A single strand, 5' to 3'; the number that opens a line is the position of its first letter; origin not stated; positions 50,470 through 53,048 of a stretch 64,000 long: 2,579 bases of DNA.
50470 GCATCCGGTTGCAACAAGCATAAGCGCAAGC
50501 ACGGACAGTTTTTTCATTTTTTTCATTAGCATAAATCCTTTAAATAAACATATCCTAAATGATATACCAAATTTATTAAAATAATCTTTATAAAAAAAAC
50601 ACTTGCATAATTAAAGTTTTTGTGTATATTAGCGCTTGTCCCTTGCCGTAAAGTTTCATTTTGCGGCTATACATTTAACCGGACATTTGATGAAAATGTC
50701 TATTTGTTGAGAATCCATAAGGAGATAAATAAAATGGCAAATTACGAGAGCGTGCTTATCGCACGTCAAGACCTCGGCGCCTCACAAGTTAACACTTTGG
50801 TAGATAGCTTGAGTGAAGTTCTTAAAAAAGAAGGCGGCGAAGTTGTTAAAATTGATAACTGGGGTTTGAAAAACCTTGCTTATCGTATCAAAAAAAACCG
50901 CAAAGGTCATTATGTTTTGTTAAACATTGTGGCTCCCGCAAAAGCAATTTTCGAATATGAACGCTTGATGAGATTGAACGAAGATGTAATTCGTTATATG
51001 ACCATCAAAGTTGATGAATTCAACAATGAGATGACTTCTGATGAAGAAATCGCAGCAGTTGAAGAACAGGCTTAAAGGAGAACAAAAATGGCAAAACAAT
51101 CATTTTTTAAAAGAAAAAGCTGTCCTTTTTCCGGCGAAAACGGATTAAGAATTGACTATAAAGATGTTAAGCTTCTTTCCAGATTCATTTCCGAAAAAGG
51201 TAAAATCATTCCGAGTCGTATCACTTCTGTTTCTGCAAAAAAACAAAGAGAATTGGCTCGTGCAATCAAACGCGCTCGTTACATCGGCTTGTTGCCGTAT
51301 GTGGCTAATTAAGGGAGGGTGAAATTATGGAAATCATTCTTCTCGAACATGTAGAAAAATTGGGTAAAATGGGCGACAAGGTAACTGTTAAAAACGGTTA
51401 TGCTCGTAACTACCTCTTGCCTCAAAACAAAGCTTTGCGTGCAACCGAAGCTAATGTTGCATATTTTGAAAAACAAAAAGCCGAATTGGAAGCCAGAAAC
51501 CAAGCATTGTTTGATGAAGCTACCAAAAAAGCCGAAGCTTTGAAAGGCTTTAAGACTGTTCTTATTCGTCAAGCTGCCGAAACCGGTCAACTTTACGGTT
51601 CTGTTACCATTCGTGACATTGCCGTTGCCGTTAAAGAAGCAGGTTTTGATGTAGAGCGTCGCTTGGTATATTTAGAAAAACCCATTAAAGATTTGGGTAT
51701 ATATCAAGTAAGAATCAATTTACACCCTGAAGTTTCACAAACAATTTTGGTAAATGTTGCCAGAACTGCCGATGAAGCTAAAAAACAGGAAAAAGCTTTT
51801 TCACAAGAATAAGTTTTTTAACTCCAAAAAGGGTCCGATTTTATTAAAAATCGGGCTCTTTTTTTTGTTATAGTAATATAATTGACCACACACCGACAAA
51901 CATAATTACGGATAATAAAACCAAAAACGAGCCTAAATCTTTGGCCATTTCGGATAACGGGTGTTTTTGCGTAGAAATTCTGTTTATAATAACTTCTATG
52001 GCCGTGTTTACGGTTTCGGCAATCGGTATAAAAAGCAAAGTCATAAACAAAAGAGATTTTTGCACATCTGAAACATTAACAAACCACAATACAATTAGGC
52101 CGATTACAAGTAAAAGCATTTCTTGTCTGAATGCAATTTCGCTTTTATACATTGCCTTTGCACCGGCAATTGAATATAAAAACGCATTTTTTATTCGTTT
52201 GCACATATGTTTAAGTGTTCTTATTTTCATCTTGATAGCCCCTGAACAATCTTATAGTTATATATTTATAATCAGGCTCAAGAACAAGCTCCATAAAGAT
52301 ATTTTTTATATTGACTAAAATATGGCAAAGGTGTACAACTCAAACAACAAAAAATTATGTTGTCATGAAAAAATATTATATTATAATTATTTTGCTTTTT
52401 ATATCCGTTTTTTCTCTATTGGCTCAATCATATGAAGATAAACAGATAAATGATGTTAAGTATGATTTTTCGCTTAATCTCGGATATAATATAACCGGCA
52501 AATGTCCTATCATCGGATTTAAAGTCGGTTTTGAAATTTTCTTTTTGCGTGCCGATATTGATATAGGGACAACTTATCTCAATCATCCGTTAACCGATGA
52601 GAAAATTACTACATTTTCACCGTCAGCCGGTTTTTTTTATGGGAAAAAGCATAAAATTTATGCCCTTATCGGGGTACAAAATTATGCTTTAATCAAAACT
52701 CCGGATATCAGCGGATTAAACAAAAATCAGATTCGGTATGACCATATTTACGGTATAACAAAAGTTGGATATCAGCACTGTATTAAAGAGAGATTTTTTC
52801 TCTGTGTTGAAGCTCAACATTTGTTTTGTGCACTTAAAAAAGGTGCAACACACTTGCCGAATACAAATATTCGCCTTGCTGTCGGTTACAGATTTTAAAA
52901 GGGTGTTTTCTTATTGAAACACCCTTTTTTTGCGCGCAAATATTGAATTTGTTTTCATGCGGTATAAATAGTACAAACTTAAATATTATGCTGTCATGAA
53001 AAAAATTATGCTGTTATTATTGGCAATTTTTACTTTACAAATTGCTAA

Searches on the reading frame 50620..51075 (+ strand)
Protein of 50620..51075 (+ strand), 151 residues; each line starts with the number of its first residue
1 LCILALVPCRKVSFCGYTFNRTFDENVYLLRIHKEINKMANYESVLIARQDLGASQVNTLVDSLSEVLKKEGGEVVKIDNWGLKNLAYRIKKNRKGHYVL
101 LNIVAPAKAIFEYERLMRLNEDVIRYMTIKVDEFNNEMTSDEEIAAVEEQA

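Call 94: search_protein_families(library=pfam, proteins=[window:50620-51075:+], max_evalue=0.0001)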
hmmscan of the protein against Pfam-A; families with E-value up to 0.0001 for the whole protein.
window:50620-51075:+ (151 aa): 1 family
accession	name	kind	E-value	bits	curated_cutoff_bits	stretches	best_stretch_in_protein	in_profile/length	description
PF01250.22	Ribosomal_S6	-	2.3e-31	108.2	27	1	41-130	1-90/90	Ribosomal protein S6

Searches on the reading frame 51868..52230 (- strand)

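Call 95: search_protein_families(library=pfam, proteins=[window:51868-52230:-], max_evalue=0.0001)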
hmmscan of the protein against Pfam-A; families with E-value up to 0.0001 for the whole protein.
window:51868-52230:- (120 aa): 1 family
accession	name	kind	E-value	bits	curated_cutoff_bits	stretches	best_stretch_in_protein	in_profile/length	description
PF01219.24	DAGK_prokar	-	1.9e-26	92.3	22.3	1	19-119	2-102/102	Prokaryotic diacylglycerol kinase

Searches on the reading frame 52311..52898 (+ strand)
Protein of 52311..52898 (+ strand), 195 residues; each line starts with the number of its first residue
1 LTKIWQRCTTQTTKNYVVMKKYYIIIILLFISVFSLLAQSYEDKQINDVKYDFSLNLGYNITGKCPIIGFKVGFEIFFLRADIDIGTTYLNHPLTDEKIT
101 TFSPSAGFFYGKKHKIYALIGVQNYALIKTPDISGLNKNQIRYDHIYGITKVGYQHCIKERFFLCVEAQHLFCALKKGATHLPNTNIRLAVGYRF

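Call 95: search_protein_families(library=pfam, proteins=[window:52311-52898:+], max_evalue=0.0001)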
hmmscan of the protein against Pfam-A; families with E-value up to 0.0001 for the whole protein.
window:52311-52898:+ (195 aa): 1 family
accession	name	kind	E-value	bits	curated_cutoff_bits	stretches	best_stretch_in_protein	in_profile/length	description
PF13505.12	OMP_b-brl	-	4.5e-05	24.1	28.7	1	43-195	36-175/175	Outer membrane protein beta-barrel domain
